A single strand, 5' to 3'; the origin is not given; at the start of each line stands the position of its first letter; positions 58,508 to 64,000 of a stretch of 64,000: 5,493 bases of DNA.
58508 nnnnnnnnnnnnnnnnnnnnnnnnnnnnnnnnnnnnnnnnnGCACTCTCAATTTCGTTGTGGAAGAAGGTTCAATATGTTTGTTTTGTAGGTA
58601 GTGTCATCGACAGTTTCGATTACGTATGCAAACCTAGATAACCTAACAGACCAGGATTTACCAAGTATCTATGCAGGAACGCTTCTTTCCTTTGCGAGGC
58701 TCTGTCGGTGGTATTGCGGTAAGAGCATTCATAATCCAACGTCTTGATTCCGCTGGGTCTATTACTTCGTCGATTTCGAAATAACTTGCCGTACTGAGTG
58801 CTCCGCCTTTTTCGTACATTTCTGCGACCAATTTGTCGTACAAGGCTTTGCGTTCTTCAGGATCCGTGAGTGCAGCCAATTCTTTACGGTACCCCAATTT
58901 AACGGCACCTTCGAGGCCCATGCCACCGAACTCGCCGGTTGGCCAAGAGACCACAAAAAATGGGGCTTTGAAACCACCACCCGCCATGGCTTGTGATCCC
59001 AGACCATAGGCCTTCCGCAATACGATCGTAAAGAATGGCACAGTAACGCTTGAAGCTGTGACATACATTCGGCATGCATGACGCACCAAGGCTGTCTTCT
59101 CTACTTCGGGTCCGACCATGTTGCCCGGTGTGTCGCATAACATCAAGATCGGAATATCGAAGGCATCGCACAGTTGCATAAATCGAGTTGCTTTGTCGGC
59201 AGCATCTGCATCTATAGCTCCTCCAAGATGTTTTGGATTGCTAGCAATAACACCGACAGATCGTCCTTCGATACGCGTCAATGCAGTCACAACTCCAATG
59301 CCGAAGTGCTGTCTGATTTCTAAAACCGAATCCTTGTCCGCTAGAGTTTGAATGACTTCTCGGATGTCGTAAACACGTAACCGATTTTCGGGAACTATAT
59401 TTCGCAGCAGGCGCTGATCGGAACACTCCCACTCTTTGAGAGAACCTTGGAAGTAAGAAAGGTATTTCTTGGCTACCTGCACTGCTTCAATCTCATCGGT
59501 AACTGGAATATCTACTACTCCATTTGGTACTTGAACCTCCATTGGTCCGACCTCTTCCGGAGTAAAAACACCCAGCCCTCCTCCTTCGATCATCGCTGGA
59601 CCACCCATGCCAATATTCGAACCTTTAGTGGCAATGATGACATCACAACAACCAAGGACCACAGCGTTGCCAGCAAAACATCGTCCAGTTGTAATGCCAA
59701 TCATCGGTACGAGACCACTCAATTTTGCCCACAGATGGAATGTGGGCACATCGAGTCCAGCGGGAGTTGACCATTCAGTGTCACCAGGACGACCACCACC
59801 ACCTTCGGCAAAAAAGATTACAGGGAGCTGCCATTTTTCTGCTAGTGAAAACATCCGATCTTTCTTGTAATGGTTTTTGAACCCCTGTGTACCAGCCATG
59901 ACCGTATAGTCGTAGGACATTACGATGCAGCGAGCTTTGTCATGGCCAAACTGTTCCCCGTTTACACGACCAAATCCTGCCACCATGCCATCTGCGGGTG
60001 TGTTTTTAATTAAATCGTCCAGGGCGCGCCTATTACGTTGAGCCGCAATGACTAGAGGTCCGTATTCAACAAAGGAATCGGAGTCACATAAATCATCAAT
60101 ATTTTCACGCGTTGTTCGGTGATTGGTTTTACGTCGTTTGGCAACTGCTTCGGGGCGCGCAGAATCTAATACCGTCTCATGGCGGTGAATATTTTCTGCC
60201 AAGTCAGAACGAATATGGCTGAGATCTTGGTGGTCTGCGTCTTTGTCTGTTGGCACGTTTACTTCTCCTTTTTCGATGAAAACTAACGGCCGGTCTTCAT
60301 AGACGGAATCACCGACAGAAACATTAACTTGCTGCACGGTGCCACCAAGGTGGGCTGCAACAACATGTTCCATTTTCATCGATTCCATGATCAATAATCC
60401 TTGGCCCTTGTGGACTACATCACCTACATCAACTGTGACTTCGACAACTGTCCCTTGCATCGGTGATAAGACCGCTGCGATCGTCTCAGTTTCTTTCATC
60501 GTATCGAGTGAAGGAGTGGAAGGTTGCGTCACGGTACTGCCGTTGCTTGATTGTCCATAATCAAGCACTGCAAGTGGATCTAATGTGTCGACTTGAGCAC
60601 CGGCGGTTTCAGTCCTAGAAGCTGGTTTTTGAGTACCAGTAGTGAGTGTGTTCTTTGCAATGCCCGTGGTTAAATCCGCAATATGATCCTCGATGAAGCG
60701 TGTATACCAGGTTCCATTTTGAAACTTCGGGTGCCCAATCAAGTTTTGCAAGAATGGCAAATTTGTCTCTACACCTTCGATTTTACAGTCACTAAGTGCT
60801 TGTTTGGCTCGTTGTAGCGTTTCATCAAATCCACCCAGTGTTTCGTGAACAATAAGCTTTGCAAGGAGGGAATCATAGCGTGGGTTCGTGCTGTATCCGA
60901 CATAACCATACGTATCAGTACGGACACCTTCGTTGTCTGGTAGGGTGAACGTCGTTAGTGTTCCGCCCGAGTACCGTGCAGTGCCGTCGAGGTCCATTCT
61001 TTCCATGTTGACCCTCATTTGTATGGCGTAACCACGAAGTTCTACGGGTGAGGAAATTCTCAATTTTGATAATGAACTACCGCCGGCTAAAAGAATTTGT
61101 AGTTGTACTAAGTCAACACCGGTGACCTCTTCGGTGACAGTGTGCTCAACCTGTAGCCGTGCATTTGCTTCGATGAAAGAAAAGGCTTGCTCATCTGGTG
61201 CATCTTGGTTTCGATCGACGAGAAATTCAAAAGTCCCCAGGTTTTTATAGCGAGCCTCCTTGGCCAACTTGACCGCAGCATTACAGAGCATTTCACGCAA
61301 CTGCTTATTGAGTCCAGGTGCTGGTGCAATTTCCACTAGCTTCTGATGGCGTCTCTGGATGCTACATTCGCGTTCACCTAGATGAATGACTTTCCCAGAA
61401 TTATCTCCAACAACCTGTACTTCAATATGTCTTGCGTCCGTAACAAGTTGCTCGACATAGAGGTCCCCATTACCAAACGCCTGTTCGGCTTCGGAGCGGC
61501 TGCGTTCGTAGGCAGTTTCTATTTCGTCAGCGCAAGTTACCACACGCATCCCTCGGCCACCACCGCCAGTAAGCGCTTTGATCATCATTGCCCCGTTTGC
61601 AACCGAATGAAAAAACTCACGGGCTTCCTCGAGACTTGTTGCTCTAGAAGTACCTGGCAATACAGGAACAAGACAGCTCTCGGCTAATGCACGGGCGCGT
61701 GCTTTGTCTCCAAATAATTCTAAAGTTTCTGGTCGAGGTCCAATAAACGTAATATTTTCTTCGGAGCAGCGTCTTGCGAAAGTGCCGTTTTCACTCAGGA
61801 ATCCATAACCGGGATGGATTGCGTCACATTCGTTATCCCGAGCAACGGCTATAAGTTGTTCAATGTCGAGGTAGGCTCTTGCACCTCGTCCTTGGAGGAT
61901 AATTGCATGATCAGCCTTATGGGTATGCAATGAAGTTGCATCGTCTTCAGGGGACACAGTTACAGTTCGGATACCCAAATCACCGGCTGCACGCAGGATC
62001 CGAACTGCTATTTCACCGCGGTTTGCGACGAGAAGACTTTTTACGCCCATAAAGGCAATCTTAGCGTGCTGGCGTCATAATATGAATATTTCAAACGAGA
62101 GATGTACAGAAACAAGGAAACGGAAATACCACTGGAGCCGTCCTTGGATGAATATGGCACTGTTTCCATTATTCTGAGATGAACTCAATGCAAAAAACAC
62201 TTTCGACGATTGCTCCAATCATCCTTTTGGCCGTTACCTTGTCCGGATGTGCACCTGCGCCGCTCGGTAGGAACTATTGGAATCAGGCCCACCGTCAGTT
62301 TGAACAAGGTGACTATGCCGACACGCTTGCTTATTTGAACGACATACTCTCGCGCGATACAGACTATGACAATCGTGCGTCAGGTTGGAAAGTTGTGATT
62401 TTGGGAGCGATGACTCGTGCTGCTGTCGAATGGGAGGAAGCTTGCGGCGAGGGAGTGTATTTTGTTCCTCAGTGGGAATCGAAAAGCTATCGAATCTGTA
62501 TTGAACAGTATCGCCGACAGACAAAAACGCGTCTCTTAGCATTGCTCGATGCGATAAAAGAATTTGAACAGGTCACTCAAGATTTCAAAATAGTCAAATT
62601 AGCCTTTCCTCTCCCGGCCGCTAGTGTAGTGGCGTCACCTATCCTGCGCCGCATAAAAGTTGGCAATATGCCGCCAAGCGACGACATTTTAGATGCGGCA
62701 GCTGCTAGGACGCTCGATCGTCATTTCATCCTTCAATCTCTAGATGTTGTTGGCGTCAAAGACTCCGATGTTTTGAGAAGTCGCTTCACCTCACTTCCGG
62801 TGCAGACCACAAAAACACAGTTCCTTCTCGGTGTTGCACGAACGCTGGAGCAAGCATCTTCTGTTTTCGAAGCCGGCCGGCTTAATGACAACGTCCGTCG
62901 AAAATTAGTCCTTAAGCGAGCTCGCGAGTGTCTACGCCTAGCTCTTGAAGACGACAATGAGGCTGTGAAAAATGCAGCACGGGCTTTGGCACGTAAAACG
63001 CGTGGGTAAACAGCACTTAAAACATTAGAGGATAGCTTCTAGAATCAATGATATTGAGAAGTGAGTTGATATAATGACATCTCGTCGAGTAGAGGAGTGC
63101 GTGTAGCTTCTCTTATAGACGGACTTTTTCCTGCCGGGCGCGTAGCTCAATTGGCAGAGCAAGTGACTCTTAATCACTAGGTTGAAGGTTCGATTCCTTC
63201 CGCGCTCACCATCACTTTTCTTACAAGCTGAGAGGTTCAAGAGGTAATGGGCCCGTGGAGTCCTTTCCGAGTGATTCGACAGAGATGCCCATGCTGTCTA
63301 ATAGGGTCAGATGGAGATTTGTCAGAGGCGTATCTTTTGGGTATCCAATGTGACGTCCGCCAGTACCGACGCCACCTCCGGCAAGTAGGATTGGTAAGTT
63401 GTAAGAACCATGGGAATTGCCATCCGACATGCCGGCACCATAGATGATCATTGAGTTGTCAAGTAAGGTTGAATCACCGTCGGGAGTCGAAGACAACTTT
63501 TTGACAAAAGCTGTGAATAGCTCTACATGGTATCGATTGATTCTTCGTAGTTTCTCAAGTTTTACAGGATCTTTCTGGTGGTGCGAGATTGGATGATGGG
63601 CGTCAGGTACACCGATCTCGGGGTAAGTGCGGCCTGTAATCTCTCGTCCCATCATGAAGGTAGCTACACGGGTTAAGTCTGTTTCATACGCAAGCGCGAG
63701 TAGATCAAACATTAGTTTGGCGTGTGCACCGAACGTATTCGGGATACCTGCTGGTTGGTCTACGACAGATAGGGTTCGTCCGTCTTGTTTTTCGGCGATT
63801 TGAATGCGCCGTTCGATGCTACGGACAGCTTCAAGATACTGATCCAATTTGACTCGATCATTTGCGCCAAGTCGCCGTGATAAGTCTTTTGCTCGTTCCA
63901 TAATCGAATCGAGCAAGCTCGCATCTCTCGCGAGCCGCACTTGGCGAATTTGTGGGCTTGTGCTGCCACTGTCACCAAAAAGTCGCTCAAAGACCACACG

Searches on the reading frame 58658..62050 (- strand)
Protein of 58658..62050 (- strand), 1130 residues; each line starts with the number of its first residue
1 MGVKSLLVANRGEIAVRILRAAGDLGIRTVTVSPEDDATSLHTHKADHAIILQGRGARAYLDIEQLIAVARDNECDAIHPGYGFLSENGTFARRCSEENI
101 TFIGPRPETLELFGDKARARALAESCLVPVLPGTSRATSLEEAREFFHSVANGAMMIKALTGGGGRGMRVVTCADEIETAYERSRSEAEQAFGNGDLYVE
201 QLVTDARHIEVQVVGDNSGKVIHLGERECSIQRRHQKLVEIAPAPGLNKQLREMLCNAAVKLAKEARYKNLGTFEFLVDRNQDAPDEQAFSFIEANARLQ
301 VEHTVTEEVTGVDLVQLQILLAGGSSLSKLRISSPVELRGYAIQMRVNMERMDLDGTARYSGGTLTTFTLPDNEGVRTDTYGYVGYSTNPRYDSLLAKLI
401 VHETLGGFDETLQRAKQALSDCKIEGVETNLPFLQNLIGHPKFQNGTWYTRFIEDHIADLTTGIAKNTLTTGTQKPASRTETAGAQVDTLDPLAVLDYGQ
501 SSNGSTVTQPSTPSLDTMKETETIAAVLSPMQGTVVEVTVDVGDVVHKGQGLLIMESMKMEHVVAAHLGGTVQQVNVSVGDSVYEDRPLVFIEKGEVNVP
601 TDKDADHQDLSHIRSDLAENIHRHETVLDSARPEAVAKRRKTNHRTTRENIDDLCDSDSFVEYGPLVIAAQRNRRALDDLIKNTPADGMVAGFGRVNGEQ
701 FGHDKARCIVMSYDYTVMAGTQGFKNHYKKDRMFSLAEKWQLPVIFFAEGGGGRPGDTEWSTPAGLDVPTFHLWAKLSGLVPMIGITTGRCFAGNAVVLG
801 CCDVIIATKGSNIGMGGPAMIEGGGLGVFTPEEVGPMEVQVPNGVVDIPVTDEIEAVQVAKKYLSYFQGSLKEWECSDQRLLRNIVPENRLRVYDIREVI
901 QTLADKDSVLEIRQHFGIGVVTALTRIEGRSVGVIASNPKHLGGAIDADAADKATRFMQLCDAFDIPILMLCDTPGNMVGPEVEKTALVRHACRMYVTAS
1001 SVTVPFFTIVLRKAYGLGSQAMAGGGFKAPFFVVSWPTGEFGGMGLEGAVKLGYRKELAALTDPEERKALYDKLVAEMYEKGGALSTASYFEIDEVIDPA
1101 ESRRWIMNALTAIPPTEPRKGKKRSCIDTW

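Call 88: search_protein_families(library=pfam, proteins=[window:58658-62050:-], max_evalue=1e-8)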
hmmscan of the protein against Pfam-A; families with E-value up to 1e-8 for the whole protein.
window:58658-62050:- (1130 aa): 6 families
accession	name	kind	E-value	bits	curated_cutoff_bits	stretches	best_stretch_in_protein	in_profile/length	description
PF01039.27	Carboxyl_trans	-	2.9e-76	257.5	22.3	1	640-1112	3-477/493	Carboxyl transferase domain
PF02786.22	CPSase_L_D2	-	7.6e-60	202.5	19.8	1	115-329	1-210/211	Carbamoyl-phosphate synthase L chain, ATP binding domain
PF00289.28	Biotin_carb_N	-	1.5e-41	141.7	25.5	1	3-110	2-110/110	Biotin carboxylase, N-terminal domain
PF02785.25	Biotin_carb_C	-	2.3e-26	92.4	32.4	1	344-454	1-107/108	Biotin carboxylase C-terminal domain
PF00364.28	Biotin_lipoyl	-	2.7e-15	56.4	22.1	1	527-591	3-72/73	Biotin-requiring enzyme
PF03255.19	ACCA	-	2e-10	40.8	23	0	951-1013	133-195/310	Acetyl co-enzyme A carboxylase carboxyltransferase-like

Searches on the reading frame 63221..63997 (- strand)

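Call 88: search_protein_families(library=pfam, proteins=[window:63221-63997:-], max_evalue=1e-8)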
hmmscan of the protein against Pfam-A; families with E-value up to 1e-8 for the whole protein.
window:63221-63997:- (258 aa): 1 family
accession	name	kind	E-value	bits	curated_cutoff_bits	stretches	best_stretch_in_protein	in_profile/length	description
PF07586.16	HXXSHH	-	2.4e-51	175.6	30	1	2-161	139-306/307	Protein of unknown function (DUF1552)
